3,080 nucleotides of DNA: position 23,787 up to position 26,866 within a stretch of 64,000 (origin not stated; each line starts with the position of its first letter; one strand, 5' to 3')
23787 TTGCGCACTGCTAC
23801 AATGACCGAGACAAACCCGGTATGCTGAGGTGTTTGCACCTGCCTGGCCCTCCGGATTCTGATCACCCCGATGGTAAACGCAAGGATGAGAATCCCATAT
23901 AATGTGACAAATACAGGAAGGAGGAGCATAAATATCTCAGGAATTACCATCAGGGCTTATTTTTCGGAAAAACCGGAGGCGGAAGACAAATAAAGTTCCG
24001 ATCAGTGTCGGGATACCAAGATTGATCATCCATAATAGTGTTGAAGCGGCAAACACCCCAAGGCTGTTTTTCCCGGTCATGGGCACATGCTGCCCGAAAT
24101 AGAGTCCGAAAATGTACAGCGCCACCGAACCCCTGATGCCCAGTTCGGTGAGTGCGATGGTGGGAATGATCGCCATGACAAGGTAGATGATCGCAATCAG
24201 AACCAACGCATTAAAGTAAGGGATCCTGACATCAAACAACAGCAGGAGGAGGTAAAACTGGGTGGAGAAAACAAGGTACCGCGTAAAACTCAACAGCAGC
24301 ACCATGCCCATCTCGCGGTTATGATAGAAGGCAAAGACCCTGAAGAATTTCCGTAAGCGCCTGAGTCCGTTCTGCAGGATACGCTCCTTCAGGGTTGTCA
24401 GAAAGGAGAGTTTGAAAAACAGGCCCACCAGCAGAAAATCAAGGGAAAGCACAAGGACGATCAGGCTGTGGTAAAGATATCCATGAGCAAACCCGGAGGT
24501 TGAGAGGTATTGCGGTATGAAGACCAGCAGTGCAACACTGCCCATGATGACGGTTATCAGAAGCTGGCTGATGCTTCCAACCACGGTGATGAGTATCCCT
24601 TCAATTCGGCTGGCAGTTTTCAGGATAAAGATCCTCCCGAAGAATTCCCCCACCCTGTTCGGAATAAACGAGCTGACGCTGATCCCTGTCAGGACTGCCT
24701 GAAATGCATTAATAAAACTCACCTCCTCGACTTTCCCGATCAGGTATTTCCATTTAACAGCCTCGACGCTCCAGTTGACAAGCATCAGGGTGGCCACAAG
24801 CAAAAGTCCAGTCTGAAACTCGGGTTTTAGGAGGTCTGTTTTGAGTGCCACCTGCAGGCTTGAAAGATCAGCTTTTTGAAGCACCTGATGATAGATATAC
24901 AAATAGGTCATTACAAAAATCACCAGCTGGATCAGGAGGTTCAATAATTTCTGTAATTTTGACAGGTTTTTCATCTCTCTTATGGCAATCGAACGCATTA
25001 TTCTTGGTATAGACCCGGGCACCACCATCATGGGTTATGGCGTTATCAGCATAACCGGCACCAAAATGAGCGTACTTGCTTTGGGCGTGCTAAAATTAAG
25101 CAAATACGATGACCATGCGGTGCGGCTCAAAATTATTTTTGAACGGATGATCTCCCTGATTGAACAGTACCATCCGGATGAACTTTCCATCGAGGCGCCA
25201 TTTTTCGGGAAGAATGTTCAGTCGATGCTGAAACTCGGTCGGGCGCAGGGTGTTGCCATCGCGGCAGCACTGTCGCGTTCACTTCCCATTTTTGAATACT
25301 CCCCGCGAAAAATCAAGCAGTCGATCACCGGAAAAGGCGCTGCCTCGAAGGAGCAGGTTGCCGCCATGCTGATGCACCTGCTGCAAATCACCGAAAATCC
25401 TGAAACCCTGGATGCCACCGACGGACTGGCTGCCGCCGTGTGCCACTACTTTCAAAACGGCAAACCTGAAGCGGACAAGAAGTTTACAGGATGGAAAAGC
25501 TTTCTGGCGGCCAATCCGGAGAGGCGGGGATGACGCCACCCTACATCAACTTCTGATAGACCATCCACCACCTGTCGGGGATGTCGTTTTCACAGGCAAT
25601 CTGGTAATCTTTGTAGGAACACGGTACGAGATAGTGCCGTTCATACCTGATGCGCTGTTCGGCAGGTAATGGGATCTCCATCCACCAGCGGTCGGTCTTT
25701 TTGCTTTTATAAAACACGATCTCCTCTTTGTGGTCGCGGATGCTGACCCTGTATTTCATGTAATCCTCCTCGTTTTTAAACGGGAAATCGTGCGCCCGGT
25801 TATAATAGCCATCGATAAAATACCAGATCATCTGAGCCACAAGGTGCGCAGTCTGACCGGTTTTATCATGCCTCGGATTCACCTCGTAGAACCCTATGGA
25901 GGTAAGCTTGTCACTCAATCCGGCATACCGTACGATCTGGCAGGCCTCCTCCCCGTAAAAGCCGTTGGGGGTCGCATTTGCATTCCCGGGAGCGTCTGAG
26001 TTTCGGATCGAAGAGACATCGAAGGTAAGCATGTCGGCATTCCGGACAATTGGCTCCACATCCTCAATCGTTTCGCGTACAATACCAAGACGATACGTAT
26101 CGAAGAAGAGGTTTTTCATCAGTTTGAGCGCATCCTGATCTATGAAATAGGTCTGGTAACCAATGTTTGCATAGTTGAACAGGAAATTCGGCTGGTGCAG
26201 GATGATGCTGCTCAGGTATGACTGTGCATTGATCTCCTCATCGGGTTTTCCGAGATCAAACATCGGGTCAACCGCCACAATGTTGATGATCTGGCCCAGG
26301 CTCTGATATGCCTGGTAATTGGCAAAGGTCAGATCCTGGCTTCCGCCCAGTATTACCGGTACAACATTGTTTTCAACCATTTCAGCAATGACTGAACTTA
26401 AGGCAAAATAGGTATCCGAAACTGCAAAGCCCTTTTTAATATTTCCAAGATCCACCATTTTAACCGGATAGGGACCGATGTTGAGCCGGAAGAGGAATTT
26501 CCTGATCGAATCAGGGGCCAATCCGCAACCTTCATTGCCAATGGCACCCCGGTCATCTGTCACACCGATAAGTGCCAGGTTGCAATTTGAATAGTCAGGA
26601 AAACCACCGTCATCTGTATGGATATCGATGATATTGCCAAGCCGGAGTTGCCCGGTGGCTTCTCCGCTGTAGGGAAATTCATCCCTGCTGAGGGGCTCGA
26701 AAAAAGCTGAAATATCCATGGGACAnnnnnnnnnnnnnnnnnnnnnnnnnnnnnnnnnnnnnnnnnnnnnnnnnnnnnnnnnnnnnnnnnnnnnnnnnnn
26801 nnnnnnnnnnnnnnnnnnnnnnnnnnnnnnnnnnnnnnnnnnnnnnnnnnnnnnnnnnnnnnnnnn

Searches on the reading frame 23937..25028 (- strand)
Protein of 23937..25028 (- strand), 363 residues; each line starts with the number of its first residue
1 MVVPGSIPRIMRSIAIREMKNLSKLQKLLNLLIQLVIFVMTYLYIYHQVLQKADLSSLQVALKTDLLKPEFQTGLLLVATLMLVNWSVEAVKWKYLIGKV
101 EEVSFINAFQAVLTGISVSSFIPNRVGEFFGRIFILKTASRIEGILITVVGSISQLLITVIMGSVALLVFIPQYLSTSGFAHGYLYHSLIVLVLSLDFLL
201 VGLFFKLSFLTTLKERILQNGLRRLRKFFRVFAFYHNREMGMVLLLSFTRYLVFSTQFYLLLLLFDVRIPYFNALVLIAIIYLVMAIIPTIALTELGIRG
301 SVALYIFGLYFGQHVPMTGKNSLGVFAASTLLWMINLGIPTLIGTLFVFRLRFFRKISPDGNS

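Call 12: search_protein_families(library=ncbifam, proteins=[window:23937-25028:-], max_evalue=0.001)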
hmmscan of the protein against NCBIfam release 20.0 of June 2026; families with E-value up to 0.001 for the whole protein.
window:23937-25028:- (363 aa): 0 families

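Call 15: search_protein_families(library=ncbifam, proteins=[window:23937-25028:-], max_evalue=0.1)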
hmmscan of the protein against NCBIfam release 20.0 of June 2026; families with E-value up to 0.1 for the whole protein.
window:23937-25028:- (363 aa): 0 families

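Call 74: search_protein_families(library=pfam, proteins=[window:23937-25028:-], max_evalue=0.01)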
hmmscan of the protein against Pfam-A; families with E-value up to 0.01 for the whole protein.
window:23937-25028:- (363 aa): 1 family
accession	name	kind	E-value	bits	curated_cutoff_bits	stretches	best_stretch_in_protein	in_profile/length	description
PF03706.18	LPG_synthase_TM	-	4.2e-14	53.1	33.4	1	33-310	3-276/302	Lysylphosphatidylglycerol synthase TM region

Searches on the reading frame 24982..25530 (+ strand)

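Call 12: search_protein_families(library=ncbifam, proteins=[window:24982-25530:+], max_evalue=0.001)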
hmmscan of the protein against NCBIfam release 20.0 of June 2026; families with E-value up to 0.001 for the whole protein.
window:24982-25530:+ (183 aa): 2 families
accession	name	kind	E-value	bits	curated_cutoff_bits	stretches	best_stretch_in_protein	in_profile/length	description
NF000711.0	PRK00039.2-1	equivalog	5.5e-46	156.4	163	1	6-159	2-155/161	crossover junction endodeoxyribonuclease RuvC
TIGR00228.1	ruvC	equivalog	4.5e-45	153.4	100.65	1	7-156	1-148/156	crossover junction endodeoxyribonuclease RuvC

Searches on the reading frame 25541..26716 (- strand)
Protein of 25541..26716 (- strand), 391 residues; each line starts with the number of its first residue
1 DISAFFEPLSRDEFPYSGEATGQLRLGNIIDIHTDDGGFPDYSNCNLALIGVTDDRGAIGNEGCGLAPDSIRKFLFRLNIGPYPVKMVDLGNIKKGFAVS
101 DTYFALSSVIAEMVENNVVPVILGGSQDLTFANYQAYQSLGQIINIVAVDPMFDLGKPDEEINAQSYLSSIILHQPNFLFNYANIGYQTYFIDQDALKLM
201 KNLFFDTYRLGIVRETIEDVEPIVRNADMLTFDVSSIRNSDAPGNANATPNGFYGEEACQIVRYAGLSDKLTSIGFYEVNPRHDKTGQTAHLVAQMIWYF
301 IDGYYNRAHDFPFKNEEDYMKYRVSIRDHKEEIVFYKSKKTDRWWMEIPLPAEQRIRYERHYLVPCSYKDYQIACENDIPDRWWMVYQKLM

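Call 12: search_protein_families(library=ncbifam, proteins=[window:25541-26716:-], max_evalue=0.001)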
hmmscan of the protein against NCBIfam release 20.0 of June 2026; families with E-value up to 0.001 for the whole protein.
window:25541-26716:- (391 aa): 5 families
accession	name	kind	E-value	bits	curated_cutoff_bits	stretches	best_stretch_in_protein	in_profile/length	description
TIGR01227.1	hutG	equivalog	1.3e-25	90.2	229.15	1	45-301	35-306/307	formimidoylglutamase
NF010347.0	PRK13775.1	equivalog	1.3e-12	47.6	381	1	35-302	39-325/331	formimidoylglutamase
NF002564.0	PRK02190.1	subfamily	1e-08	34.7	302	1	41-304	29-301/307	agmatinase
TIGR01230.1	agmatinase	equivalog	1.4e-08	34.7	174.3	1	79-298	56-270/275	agmatinase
TIGR01229.1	rocF_arginase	equivalog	0.00018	20.9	227.6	0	212-289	206-281/300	arginase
